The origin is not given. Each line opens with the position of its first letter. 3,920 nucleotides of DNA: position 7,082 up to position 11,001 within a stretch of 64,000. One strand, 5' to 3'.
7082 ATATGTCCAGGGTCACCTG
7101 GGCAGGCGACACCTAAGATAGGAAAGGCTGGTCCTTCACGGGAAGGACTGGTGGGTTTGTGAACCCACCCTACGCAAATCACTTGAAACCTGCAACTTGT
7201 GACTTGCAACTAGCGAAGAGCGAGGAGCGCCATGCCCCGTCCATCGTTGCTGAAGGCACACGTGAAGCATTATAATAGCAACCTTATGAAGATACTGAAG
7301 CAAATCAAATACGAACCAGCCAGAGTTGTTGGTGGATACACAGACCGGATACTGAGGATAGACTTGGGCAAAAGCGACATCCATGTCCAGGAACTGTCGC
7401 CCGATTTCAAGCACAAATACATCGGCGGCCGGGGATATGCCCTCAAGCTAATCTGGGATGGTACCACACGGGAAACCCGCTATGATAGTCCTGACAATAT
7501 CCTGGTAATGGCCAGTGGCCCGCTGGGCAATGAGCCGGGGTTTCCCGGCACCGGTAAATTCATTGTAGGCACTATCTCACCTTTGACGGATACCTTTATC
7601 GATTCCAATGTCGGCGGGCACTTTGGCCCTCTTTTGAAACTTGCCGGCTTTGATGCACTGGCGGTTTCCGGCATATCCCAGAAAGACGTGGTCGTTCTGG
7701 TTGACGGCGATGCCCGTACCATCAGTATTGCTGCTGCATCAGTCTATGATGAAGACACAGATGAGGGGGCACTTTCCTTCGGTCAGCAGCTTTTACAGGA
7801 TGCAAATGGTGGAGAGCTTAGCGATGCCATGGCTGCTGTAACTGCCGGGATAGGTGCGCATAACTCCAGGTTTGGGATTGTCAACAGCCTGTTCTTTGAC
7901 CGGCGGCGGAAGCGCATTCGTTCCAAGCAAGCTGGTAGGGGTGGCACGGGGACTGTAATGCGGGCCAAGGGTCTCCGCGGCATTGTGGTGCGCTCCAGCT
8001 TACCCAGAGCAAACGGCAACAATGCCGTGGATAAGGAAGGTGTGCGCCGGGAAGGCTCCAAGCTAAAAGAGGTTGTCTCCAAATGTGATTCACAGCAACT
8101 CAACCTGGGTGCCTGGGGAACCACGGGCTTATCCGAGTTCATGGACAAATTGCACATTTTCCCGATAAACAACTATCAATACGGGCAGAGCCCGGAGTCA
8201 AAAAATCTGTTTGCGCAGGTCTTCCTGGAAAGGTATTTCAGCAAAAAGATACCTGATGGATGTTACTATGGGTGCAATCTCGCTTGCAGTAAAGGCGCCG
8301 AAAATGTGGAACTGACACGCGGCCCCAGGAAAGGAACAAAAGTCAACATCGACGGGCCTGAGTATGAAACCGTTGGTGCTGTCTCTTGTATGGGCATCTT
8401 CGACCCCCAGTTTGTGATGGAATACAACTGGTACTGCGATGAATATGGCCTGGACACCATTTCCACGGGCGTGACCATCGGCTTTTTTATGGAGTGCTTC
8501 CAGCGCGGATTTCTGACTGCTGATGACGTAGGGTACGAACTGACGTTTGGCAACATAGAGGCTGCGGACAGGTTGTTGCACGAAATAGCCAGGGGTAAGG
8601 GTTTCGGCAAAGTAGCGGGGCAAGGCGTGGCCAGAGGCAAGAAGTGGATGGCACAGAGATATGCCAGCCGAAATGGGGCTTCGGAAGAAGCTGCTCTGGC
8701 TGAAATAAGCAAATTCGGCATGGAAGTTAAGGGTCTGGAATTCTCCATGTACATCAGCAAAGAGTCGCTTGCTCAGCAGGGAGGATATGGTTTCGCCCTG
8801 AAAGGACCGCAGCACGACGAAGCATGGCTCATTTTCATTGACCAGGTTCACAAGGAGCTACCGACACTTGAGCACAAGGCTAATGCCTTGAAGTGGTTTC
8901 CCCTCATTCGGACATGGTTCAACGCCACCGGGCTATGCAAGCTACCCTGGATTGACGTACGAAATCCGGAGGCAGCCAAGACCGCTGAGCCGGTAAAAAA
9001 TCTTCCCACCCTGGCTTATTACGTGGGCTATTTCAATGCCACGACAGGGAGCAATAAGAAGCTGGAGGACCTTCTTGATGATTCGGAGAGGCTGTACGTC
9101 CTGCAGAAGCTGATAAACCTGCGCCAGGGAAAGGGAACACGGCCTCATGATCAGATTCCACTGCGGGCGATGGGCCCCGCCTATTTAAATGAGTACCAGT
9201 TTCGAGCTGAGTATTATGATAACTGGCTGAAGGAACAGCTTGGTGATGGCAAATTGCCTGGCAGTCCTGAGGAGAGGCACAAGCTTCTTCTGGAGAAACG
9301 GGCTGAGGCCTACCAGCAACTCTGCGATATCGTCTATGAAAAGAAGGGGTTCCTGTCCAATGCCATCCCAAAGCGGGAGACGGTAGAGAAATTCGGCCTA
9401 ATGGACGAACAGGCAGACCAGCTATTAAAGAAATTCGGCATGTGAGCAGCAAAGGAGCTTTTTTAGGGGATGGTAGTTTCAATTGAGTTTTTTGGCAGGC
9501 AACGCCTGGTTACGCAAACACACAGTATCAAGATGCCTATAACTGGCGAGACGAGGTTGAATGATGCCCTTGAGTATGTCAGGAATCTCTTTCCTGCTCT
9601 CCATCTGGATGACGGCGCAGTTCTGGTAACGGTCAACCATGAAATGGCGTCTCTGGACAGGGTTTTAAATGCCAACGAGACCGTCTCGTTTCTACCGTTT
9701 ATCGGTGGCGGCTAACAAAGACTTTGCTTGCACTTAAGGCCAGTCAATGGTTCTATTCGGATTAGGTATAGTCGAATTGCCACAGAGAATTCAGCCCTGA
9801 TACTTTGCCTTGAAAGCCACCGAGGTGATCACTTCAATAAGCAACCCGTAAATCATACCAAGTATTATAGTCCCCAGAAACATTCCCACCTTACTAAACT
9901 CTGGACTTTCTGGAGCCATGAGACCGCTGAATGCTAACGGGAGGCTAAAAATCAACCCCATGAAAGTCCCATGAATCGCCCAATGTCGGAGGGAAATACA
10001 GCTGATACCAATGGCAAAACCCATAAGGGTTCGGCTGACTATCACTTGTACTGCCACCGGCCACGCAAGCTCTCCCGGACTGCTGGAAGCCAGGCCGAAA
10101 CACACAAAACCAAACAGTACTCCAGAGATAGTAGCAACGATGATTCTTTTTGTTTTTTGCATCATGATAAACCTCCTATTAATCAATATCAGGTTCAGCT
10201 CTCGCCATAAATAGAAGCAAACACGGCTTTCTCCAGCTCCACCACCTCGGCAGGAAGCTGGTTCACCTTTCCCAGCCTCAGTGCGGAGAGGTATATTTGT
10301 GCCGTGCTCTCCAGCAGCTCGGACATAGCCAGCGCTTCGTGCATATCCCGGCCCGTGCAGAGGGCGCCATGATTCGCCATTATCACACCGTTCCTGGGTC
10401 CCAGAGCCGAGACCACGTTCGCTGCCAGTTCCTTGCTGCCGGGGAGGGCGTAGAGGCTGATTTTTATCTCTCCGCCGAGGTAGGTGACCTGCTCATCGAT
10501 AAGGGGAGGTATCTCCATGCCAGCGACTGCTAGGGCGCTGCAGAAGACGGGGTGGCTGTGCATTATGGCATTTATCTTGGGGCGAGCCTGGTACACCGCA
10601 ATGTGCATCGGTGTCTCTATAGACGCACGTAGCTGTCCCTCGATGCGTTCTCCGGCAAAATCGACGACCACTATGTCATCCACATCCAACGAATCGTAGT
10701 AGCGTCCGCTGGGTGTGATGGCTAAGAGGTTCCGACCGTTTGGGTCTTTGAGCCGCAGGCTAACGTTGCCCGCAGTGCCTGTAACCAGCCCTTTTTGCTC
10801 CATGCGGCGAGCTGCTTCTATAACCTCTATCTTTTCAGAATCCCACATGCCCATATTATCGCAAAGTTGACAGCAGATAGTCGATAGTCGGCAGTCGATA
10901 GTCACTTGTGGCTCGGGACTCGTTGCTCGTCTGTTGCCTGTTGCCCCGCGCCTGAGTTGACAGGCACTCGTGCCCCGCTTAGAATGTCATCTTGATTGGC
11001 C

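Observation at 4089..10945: Period-7 degenerate heptanucleotide arrays in five intergenic tracts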

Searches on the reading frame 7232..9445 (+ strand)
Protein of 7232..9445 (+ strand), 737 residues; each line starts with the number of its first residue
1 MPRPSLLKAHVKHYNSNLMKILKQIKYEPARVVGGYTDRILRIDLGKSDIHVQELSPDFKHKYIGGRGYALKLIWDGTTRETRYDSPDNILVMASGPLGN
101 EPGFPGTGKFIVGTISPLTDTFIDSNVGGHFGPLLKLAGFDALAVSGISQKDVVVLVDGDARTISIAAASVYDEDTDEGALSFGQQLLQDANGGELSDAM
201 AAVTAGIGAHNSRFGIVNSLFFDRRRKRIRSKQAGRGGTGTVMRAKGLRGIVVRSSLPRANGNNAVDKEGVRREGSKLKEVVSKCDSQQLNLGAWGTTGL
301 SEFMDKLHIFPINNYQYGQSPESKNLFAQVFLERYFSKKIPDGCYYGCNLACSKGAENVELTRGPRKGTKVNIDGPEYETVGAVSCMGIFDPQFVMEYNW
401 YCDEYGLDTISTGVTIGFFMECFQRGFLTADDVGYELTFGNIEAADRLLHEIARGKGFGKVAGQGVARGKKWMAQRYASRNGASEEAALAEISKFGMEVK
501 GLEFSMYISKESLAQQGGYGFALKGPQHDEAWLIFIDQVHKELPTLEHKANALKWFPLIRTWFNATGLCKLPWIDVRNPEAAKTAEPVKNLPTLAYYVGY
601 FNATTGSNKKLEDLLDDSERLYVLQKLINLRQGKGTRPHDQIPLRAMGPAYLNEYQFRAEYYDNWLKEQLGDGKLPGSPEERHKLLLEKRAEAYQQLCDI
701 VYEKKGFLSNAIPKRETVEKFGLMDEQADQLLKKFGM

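Call 10: search_protein_families(library=pfam, proteins=[window:7232-9445:+])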
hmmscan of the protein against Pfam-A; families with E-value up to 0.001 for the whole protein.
window:7232-9445:+ (737 aa): 2 families
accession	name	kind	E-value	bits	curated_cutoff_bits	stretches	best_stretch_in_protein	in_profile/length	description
PF01314.23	AFOR_C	-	2.1e-79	267.9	27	1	279-723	7-385/385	Aldehyde ferredoxin oxidoreductase, domains 2 & 3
PF02730.20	AFOR_N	-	1.3e-43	149.6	29.8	1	39-255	2-198/199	Aldehyde ferredoxin oxidoreductase, N-terminal domain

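Call 11: find_encoding_contigs(protein=window:7232-9445:+, flank=10000, max_places=10)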
Protein window:7232-9445:+ (737 aa): 5 contigs read that carry it; 3 places shown.
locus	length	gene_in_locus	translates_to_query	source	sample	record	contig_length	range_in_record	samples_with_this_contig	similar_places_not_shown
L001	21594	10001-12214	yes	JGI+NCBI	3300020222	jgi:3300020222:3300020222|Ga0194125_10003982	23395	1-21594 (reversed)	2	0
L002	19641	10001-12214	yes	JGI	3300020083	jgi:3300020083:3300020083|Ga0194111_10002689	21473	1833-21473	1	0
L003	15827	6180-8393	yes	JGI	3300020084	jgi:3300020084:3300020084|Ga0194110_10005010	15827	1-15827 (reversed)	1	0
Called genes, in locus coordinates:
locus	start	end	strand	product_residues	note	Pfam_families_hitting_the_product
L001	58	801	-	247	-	PF00753:Lactamase_B, PF19583:ODP, PF23023:Anti-Pycsar_Apyc1 (weak)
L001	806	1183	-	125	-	PF00027:cNMP_binding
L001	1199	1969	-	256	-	PF23023:Anti-Pycsar_Apyc1 (weak), PF00753:Lactamase_B (weak), PF12706:Lactamase_B_2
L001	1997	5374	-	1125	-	PF12773:DZR, PF13240:Zn_Ribbon_1 (weak), PF00211:Guanylate_cyc, PF13191:AAA_16, PF07719:TPR_2 (faint), PF00515:TPR_1 (faint), PF17874:TPR_MalT (weak), PF13424:TPR_12 (weak)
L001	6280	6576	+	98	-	PF05015:HigB-like_toxin (weak)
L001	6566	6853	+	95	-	PF01381:HTH_3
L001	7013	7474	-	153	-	-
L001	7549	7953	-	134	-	PF01957:NfeD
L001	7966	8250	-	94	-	-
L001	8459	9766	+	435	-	PF13347:MFS_2, PF07690:MFS_1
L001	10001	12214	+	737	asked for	PF02730:AFOR_N, PF01314:AFOR_C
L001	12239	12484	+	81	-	PF02597:ThiS (weak)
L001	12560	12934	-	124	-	-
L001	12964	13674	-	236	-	PF00596:Aldolase_II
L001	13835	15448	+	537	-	PF01979:Amidohydro_1 (faint), PF07969:Amidohydro_3 (weak)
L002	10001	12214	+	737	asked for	PF02730:AFOR_N, PF01314:AFOR_C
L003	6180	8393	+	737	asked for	PF02730:AFOR_N, PF01314:AFOR_C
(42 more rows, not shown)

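Call 17: find_related_loci(query=window:7232-9445:+, collection=genome_contigs, flank=10000)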
Query window:7232-9445:+ (737 aa) in genome_contigs; peptide patterns used: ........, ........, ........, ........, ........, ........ (x = any residue, [..] = any of these).
210 stretches matched a pattern; 148 encode a relative of the query (tblastn E <= 1e-3); the best 80 are kept; 80 distinct loci.
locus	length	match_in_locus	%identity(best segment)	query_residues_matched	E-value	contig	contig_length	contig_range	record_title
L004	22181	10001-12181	83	11-737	0e+0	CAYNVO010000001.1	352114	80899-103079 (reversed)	MAG TPA_asm: uncultured Dehalococcoidales bacterium isolate SRP178699_co1_561 genome assembly, contig: NODE_5_length_352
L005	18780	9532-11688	83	19-737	0e+0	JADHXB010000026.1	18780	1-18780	MAG: Dehalococcoidia bacterium isolate BS750m-G42 BS-750m-C4569, whole genome shotgun sequence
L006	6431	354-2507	82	19-736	0e+0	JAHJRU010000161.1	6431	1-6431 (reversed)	MAG: Chloroflexota bacterium isolate OS_PC_MetaG.mb.164 OS_PC_MetaG.mb.164_k141_493039, whole genome shotgun sequence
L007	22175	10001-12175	81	13-737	0e+0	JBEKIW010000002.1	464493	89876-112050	MAG: Dehalococcoidia bacterium isolate SPRUCE 309 SPRUCE_309_2, whole genome shotgun sequence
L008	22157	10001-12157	82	19-737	0e+0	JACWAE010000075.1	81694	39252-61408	MAG: Dehalococcoidia bacterium isolate B_CHL_03 k141_137148, whole genome shotgun sequence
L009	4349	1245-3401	81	19-737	0e+0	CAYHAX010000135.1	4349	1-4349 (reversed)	MAG TPA_asm: uncultured Dehalococcoidia bacterium isolate ERP119294_co2_375 genome assembly, contig: k141_3331890, whole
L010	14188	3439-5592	81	19-736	0e+0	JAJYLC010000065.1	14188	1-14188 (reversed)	MAG: Chloroflexi bacterium isolate DBS2-1.bin62 NODE_7877_length_14188_cov_1.368893, whole genome shotgun sequence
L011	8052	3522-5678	81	20-737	0e+0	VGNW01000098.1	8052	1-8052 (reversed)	MAG: Chloroflexi bacterium isolate M_DeepCast_200m_m2_194 M_DeepCast_200m_m2_194_Ga0194113_10017550, whole genome shotgu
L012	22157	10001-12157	80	19-737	0e+0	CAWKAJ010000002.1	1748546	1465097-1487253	MAG: uncultured Chloroflexia bacterium isolate MFD03726.bin.1.10 genome assembly, contig: contig_31094, whole genome sho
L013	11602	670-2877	79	6-737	0e+0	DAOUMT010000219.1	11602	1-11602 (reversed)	MAG TPA_asm: Dehalococcoidia bacterium isolate W92_261 k127_218080, whole genome shotgun sequence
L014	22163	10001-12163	79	13-736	0e+0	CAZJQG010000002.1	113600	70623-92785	MAG TPA_asm: uncultured Dehalococcoidales bacterium isolate SRP098346_co1_423 genome assembly, contig: NODE_20_length_11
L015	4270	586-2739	79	19-736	0e+0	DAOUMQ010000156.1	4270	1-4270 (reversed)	MAG TPA_asm: Dehalococcoidales bacterium isolate W73_232 k137_311679, whole genome shotgun sequence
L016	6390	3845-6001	78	19-737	0e+0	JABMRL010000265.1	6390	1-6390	MAG: Dehalococcoidia bacterium isolate bin.356 k141_6519493, whole genome shotgun sequence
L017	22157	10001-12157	79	19-737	0e+0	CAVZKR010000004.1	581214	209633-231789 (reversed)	MAG: uncultured Chloroflexia bacterium isolate MFD04408.bin.2.47 genome assembly, contig: contig_28748, whole genome sho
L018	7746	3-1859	93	119-737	0e+0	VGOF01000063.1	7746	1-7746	MAG: Chloroflexi bacterium isolate K_DeepCast_250m_m2_195 K_DeepCast_250m_m2_195_Ga0194125_10020908, whole genome shotgu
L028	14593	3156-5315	78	18-737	0e+0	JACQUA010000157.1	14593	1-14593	MAG: Chloroflexi bacterium isolate NC_groundwater_1425_Ag_S-0.65um_59_63 S_p65_S5_coassembly_k141_1905439, whole genome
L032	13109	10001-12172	77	9-732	0e+0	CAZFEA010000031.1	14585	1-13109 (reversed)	MAG TPA_asm: uncultured Dehalococcoidia bacterium isolate binchicken_co213_710 genome assembly, contig: NODE_7562_length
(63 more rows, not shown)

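Call 87: search_protein_families(library=pfam, proteins=[L032:430-1056:+, L032:1948-2721:-, L032:3016-3774:-, L032:3917-5218:-, L032:5348-6304:+, L032:6160-6534:-, L032:6562-8517:-, L032:8768-9523:-, L032:9030-9902:+, L032:12525-12983:+])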
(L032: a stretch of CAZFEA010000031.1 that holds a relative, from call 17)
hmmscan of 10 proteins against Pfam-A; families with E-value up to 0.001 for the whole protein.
L032:430-1056:+ (208 aa): 0 families

L032:1948-2721:- (257 aa): 3 families
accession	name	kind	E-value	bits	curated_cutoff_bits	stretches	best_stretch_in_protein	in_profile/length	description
PF00106.31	adh_short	-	2.5e-56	190.7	26.6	1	6-193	1-183/195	short chain dehydrogenase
PF13561.12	adh_short_C2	-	3.4e-46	158.2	27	1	12-236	1-230/236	Enoyl-(Acyl carrier protein) reductase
PF08659.16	KR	-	3.3e-09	37.3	22.6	1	9-171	4-161/180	KR domain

L032:3016-3774:- (252 aa): 1 family
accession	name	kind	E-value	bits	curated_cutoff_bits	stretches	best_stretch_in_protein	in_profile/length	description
PF17645.6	Amdase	-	6.7e-22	78.7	25.9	1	50-248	31-228/228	Arylmalonate decarboxylase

L032:3917-5218:- (433 aa): 4 families
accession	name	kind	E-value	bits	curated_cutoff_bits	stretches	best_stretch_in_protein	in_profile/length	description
PF13416.11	SBP_bac_8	-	7.7e-16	59.1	27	1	128-391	5-267/279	Bacterial extracellular solute-binding protein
PF13343.11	SBP_bac_6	-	8.5e-13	48.8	24.6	1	162-392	3-224/245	Bacterial extracellular solute-binding protein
PF01547.30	SBP_bac_1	-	1.2e-07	32.5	26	1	130-373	19-306/307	Bacterial extracellular solute-binding protein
PF13531.11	SBP_bac_11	-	3e-06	27.6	25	1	235-377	91-222/227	Bacterial extracellular solute-binding protein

L032:5348-6304:+ (318 aa): 1 family
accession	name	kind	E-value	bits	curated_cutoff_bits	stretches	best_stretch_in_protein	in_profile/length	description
PF01699.29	Na_Ca_ex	-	2e-49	167.8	24.9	2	174-311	3-147/151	Sodium/calcium exchanger protein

L032:6160-6534:- (124 aa): 0 families

L032:6562-8517:- (651 aa): 1 family
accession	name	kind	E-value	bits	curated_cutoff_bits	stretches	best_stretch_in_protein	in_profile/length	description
PF00963.24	Cohesin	-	5e-08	33.7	24.1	1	312-426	11-131/139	Cohesin domain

L032:8768-9523:- (251 aa): 1 family
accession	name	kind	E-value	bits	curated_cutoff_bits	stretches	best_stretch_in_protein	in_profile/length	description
PF17645.6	Amdase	-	2.9e-29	102.8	25.9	1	34-245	18-228/228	Arylmalonate decarboxylase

L032:9030-9902:+ (290 aa): 0 families

L032:12525-12983:+ (152 aa): 1 family
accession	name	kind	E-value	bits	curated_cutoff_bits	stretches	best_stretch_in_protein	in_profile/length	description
PF00072.30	Response_reg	-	1.1e-15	58.1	30.2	1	8-131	1-110/111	Response regulator receiver domain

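Call 88: search_protein_families(library=pfam, proteins=[L028:313-1431:-, L028:1657-2985:+, L028:5759-7804:-, L028:8380-8730:+, L028:9079-9729:-, L028:10476-11642:-, L028:11725-12198:-, L028:12434-12961:-, L028:13512-14501:-, L028:13587-14513:+])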
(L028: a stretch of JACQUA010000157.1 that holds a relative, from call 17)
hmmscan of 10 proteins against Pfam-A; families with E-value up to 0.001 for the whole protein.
L028:313-1431:- (372 aa): 2 families
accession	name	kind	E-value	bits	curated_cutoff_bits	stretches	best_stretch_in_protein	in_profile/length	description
PF00881.29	Nitroreductase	-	1.1e-31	110.7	23.5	1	192-370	1-167/167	Nitroreductase family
PF14512.11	TM1586_NiRdase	-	0.00046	20.3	27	0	318-347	82-111/215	Putative TM nitroreductase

L028:1657-2985:+ (442 aa): 2 families
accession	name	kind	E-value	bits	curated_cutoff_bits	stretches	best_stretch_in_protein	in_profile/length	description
PF07690.21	MFS_1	-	1.4e-41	143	33.4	2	50-358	2-308/347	Major Facilitator Superfamily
PF00083.30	Sugar_tr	-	0.00024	20.6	22.3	0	288-358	44-116/452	Sugar (and other) transporter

L028:5759-7804:- (681 aa): 2 families
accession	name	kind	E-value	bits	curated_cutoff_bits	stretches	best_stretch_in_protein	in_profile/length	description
PF03235.19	GmrSD_N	-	4.1e-35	122.2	33.2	1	34-243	2-199/199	GmrSD restriction endonuclease, N-terminal domain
PF07510.16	GmrSD_C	-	1e-28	100.4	23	1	423-558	1-137/138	GmrSD restriction endonucleases, C-terminal domain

L028:8380-8730:+ (116 aa): 0 families

L028:9079-9729:- (216 aa): 1 family
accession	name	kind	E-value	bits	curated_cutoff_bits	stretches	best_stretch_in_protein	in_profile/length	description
PF10056.14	DUF2293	-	1.1e-13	51.6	25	1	127-189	3-65/85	Uncharacterized conserved protein (DUF2293)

L028:10476-11642:- (388 aa): 1 family
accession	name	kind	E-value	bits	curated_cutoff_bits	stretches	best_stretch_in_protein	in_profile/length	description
PF09587.15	PGA_cap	-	3.2e-53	181.3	27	1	8-272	6-252/255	Bacterial capsule synthesis protein PGA_cap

L028:11725-12198:- (157 aa): 0 families

L028:12434-12961:- (175 aa): 1 family
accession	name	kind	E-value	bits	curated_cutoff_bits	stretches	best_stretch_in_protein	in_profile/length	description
PF00496.27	SBP_bac_5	-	4.1e-14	52.9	32.4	1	77-141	1-66/368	Bacterial extracellular solute-binding proteins, family 5 Middle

L028:13512-14501:- (329 aa): 2 families
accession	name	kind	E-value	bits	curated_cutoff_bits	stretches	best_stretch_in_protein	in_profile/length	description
PF01569.27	PAP2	-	2.4e-25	89.2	27.2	1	90-200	3-122/130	PAP2 superfamily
PF14378.12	PAP2_3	-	5.5e-06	26.8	27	1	123-195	123-187/190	PAP2 superfamily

L028:13587-14513:+ (308 aa): 0 families

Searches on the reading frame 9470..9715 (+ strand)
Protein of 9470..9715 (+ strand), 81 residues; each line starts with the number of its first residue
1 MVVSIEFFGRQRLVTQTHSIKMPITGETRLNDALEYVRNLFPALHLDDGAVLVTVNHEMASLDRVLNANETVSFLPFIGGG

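Call 10: search_protein_families(library=pfam, proteins=[window:9470-9715:+])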
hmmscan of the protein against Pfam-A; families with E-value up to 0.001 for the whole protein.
window:9470-9715:+ (81 aa): 1 family
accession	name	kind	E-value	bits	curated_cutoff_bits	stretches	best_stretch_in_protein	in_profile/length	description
PF02597.26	ThiS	-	2.4e-07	31.7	22.5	1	5-81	1-76/76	ThiS family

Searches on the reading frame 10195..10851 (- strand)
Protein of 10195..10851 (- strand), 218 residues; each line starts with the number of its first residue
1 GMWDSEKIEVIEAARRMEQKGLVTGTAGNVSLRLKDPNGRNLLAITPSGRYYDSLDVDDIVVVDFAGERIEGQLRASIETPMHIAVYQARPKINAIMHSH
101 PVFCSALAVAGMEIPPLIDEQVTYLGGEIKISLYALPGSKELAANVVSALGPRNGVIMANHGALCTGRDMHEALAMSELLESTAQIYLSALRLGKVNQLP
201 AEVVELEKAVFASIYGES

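Call 10: search_protein_families(library=pfam, proteins=[window:10195-10851:-])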
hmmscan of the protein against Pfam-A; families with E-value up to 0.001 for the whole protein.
window:10195-10851:- (218 aa): 1 family
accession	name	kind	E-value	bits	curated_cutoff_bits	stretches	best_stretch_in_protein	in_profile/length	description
PF00596.27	Aldolase_II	-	6.1e-53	179.9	22.2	1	9-188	2-183/183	Class II Aldolase and Adducin N-terminal domain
